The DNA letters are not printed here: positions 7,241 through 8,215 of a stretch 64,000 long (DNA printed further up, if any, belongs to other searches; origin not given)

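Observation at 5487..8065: Sensor kinase with fused N-terminal zinc ribbon and Nudix hydrolase domain (Zn-ribbon–Nudix–GAF–PAS–HisKA–HATPase) plus cognate receiver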

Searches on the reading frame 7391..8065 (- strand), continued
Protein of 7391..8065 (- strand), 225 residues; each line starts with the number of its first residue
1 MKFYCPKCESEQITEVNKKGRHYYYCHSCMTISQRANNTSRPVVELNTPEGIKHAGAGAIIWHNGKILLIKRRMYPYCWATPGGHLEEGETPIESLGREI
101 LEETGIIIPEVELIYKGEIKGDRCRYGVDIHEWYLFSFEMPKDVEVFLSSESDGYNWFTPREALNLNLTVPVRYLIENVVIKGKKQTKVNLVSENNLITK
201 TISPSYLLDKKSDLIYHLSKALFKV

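Call 45: fold_search(model_id=the predicted structure, library=pdb)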
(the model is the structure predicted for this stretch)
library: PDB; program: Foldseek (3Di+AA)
matches with E <= 10: 845; with E <= 0.001: 565
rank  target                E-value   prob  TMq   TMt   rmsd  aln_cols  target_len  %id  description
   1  3dku_A                1.5e-09  1.00  0.59  0.76   3.6       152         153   24  Crystal structure of Nudix hydrolase Orf153, ymfB, from Escherichia coli K-1 (released 2009-06-30)
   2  3shd_A                5.2e-09  1.00  0.59  0.77   3.6       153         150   24  Crystal structure of Nudix hydrolase Orf153, ymfB, from Escherichia coli K-1 (released 2012-06-27)
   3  4dyw_A                5.8e-09  1.00  0.55  0.84   2.6       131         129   27  Crystal structure of MutT NUDIX hydrolase from Burkholderia pseudomallei (released 2012-04-11)
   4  3cng_C                6.2e-09  1.00  0.50  0.55  10.0       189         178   21  Crystal structure of NUDIX hydrolase from Nitrosomonas europaea (released 2008-04-08)
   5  3cng_B                6.5e-09  1.00  0.46  0.51  10.4       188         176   22  Crystal structure of NUDIX hydrolase from Nitrosomonas europaea (released 2008-04-08)
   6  4nfx_H                7.8e-09  1.00  0.57  0.77   2.6       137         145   25  Structure and atypical hydrolysis mechanism of the Nudix hydrolase Orf153 (YmfB) from Escherichia coli (released 2014-05-14)
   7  5gp0_E                7.8e-09  1.00  0.53  0.74   3.7       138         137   24  Crystal structure of geraniol-NUDX1 complex (released 2017-10-04)
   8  3gz8_A                8.3e-09  1.00  0.53  0.67   2.8       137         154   20  Cocrystal structure of NUDIX domain of Shewanella oneidensis NrtR complexed with ADP ribose (released 2009-06-09)
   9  3i7u_A                8.8e-09  1.00  0.49  0.69   3.4       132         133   29  Crystal structure of AP4A hydrolase (aq_158) from Aquifex aeolicus VF5 (released 2009-07-21)
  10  5iw5_B                9.3e-09  1.00  0.47  0.38  10.5       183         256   18  Crystal structure of E. coli NudC in complex with NMN (released 2016-07-13)
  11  3dku_B                1.2e-08  1.00  0.57  0.75   2.6       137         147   25  Crystal structure of Nudix hydrolase Orf153, ymfB, from Escherichia coli K-1 (released 2009-06-30)
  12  3i7u_C                1.5e-08  1.00  0.49  0.70   3.5       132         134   29  Crystal structure of AP4A hydrolase (aq_158) from Aquifex aeolicus VF5 (released 2009-07-21)
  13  2r5w_B                1.7e-08  1.00  0.52  0.32   3.1       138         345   22  Crystal structure of a bifunctional NMN adenylyltransferase/ADP ribose pyrophosphatase from Francisella tularensis (released 2008-03-04)
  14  4ijx_A                1.7e-08  1.00  0.49  0.64   3.6       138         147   25  Crystal structure of human Ap4A hydrolase E58A mutant complexed with DPO (released 2013-03-20)
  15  3oga_A                1.8e-08  1.00  0.54  0.78   2.9       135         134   23  1.75 Angstrom resolution crystal structure of a putative NTP pyrophosphohydrolase (yfaO) from Salmonella typhimurium L (released 2010-10-06)
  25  3cng_A                2.7e-08  1.00  0.49  0.55  10.1       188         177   21  Crystal structure of NUDIX hydrolase from Nitrosomonas europaea (released 2008-04-08)
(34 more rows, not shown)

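Call 47: list_cluster_members(proteins=[P0132, P0133, P0135, P0139, P0142, P0148, P0168, P0179, P0153, P0163])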
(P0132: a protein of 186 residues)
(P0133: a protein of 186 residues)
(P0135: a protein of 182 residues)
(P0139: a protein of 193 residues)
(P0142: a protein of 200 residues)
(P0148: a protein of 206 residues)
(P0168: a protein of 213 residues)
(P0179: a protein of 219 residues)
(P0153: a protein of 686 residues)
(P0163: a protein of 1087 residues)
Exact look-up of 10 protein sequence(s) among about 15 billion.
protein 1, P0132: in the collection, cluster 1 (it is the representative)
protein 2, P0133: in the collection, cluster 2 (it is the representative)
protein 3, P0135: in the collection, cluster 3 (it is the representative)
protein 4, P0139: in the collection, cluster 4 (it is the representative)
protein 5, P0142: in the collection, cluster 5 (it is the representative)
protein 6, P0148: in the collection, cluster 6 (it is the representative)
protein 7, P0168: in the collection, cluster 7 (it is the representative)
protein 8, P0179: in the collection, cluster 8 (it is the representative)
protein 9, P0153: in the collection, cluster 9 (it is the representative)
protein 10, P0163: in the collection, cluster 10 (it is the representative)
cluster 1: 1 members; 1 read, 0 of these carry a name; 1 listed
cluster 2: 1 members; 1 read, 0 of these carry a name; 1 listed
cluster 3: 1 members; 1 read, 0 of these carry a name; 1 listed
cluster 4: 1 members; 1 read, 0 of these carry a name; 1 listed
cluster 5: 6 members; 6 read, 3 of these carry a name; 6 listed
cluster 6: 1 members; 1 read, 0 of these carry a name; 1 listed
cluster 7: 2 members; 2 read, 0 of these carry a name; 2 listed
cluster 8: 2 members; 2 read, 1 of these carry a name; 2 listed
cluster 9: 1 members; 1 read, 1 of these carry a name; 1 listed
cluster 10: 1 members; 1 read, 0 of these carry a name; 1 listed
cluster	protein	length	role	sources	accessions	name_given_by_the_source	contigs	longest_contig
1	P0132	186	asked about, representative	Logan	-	-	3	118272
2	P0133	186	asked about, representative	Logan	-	-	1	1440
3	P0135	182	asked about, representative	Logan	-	-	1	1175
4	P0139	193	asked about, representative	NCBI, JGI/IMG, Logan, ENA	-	-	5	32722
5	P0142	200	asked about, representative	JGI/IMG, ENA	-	ADP-ribose pyrophosphatase YjhB (NUDIX family)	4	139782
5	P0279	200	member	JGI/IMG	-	ADP-ribose pyrophosphatase YjhB (NUDIX family)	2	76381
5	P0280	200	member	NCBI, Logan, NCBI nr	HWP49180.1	MAG TPA: NUDIX hydrolase [Candidatus Limnocylindrales bacterium] | NUDIX hydrolase [Candidatus Limnocylindrales bacterium]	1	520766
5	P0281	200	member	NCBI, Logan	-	-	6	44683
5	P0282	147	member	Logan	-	-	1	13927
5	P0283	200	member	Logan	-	-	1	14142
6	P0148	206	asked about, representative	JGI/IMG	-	-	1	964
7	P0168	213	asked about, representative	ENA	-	-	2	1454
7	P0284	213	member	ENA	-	-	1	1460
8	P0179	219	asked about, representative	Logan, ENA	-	-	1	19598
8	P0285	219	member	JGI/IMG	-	8-oxo-dGTP pyrophosphatase MutT (NUDIX family)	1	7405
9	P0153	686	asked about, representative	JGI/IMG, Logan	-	8-oxo-dGTP pyrophosphatase MutT (NUDIX family)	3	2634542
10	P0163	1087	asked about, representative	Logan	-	-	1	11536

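Call 56: search_protein_families(library=pfam, proteins=[P0244, P0262, P0138, P0264, P0209, P0153], max_evalue=0.001)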
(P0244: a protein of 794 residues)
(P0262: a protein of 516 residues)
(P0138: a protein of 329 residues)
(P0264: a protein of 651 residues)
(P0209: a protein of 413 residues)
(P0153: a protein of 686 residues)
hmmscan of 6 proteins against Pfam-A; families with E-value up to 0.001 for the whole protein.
P0244 (794 aa): 12 families
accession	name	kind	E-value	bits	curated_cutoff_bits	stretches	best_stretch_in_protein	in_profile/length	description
PF02518.31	HATPase_c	-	8.4e-32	110.4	26.4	1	682-793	1-110/111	Histidine kinase-, DNA gyrase B-, and HSP90-like ATPase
PF00512.31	HisKA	-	4.6e-16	59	26.9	1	569-636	2-66/66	His Kinase A (phospho-acceptor) domain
PF13185.12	GAF_2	-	2e-11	44.7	28.6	1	321-439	18-136/136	GAF domain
PF01590.32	GAF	-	2.5e-11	44.7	22.4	1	307-438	3-133/133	GAF domain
PF13426.13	PAS_9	-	2.9e-10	40.8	27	1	464-560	3-102/103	PAS domain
PF13492.12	GAF_3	-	3.7e-08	34.3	27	1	309-440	5-129/129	GAF domain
PF14501.12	HATPase_c_5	-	5.2e-06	26.8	22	1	690-782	9-94/102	GHKL domain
PF00989.32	PAS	-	5.5e-06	26.8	22.6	1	455-558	4-112/113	PAS fold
PF00293.34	NUDIX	-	2.1e-05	25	21.1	1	40-128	4-99/134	NUDIX domain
PF13589.12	HATPase_c_3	-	7.4e-05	23.2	25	1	688-760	4-77/137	Histidine kinase-, DNA gyrase B-, and HSP90-like ATPase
PF13188.13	PAS_8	-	0.00018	21.7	21.8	0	455-495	4-44/65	PAS domain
PF13581.12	HATPase_c_2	-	0.00041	20.8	27.4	1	680-788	25-125/127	Histidine kinase-like ATPase domain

P0262 (516 aa): 2 families
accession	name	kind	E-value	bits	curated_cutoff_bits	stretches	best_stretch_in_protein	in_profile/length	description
PF00293.34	NUDIX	-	1.7e-14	54.4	21.1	1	15-132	2-126/134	NUDIX domain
PF05721.19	PhyH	-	1.3e-12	48.9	22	1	227-440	4-212/213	Phytanoyl-CoA dioxygenase (PhyH)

P0138 (329 aa): 1 family
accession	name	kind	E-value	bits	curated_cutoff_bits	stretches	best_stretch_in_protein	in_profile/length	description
PF00293.34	NUDIX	-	3e-17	63.3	21.1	1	53-172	3-131/134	NUDIX domain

P0264 (651 aa): 2 families
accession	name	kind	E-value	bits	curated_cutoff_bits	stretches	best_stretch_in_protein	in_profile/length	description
PF00293.34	NUDIX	-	6.6e-24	84.9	21.1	1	483-599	2-122/134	NUDIX domain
PF14815.12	NUDIX_4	-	0.00019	21.6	35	1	487-609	2-112/113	NUDIX domain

P0209 (413 aa): 3 families
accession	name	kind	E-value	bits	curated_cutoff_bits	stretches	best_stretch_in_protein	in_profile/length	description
PF00293.34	NUDIX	-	4.1e-16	59.7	21.1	1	285-397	3-122/134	NUDIX domain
PF20143.4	NAD_kinase_C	-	5.5e-08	33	23.7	1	137-228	16-105/126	ATP-NAD kinase C-terminal domain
PF01513.26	NAD_kinase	-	1.6e-07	32.1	25.5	1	35-82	66-113/130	ATP-NAD kinase N-terminal domain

P0153 (686 aa): 1 family
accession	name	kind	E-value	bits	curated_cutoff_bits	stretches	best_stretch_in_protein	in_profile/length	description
PF00293.34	NUDIX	-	7.9e-16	58.7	21.1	1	554-680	2-132/134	NUDIX domain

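Call 57: find_encoding_contigs(protein=P0132, flank=6000, max_places=2)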
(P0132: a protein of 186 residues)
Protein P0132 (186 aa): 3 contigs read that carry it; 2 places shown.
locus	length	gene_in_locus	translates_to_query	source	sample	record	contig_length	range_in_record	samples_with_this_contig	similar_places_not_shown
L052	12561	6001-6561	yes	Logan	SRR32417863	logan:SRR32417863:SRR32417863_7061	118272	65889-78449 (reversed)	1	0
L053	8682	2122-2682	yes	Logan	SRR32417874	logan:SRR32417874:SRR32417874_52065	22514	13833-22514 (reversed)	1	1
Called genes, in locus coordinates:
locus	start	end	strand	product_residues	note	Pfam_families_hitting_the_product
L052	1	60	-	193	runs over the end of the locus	PF04203:Sortase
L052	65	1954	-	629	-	-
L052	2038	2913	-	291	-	-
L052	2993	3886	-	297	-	-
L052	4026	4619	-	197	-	PF02245:Pur_DNA_glyco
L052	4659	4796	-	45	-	-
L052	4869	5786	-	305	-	-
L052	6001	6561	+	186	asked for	PF00293:NUDIX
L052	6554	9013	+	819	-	PF01590:GAF, PF13185:GAF_2, PF13492:GAF_3, PF01590:GAF, PF13185:GAF_2, PF13492:GAF_3, PF00989:PAS, PF00512:HisKA, +6 more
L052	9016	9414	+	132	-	PF00072:Response_reg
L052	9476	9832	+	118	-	-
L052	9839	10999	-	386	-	PF05651:Diacid_rec (weak), PF17853:GGDEF_2, PF13556:HTH_30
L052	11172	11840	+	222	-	-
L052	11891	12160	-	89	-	PF10685:KGG (faint)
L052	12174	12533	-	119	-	-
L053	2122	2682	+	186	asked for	PF00293:NUDIX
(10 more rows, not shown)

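Call 58: find_encoding_contigs(protein=P0142, flank=6000, max_places=2)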
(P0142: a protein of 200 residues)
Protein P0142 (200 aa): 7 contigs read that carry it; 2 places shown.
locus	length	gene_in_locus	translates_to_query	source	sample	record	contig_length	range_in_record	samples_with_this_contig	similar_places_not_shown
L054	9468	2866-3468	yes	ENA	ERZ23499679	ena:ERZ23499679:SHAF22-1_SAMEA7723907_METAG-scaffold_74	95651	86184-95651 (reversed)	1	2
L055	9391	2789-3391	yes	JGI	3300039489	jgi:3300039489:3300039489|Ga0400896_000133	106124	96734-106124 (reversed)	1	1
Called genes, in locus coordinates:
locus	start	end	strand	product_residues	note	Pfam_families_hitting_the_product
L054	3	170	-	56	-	?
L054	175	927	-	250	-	PF02616:SMC_ScpA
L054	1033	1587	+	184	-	PF14803:Zn_ribbon_Nudix, PF00293:NUDIX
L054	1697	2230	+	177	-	PF02798:GST_N, PF13409:GST_N_2, PF13417:GST_N_3, PF00043:GST_C, PF14497:GST_C_3, PF13410:GST_C_2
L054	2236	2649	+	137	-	-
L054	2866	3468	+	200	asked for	PF00293:NUDIX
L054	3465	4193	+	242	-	PF04493:Endonuclease_5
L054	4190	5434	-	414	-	PF05626:DUF790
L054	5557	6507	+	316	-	PF04389:Peptidase_M28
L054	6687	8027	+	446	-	PF17767:NAPRTase_N, PF04095:NAPRTase, PF17956:NAPRTase_C (weak)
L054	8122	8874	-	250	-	PF00702:Hydrolase, PF12710:HAD, PF13419:HAD_2, PF13242:Hydrolase_like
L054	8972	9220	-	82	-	-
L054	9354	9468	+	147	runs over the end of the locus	PF00903:Glyoxalase, PF12681:Glyoxalase_2 (weak), PF22677:Ble-like_N (weak)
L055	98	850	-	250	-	PF02616:SMC_ScpA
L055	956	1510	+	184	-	PF14803:Zn_ribbon_Nudix, PF00293:NUDIX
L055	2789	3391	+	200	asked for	PF00293:NUDIX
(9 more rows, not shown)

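Call 67: find_related_loci(query=A5, collection=metagenome_contigs, flank=7000)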
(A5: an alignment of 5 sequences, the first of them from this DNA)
Query A5 (191 aa) in metagenome_contigs; peptide patterns used: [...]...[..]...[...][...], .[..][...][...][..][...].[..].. (x = any residue, [..] = any of these).
113 stretches matched a pattern; 62 encode a relative of the query (tblastn E <= 1e-3); 62 distinct loci.
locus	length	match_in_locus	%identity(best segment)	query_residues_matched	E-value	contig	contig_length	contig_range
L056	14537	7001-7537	38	1-179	3e-43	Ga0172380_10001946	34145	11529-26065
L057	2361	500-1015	40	5-176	3e-40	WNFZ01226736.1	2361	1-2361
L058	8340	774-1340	38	1-190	6e-35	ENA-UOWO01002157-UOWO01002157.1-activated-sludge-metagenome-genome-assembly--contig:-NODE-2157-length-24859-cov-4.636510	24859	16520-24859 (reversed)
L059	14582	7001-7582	36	1-190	3e-34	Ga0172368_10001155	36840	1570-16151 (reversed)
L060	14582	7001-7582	36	1-190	3e-34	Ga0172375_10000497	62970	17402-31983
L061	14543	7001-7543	35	4-177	4e-28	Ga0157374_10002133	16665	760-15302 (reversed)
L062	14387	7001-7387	35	52-181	7e-18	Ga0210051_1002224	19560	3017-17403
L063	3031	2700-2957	45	52-137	7e-17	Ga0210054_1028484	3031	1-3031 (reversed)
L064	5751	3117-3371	39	53-136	9e-15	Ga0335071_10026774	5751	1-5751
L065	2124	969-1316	33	50-167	4e-14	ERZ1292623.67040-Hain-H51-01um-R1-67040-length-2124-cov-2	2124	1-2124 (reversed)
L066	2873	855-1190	30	54-166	7e-14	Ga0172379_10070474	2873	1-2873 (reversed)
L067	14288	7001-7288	34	64-160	3e-13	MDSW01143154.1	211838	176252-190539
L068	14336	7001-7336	34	54-166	1e-12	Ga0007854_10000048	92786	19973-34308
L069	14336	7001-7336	34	54-166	1e-12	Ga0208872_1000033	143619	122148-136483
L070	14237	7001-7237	39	57-136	1e-12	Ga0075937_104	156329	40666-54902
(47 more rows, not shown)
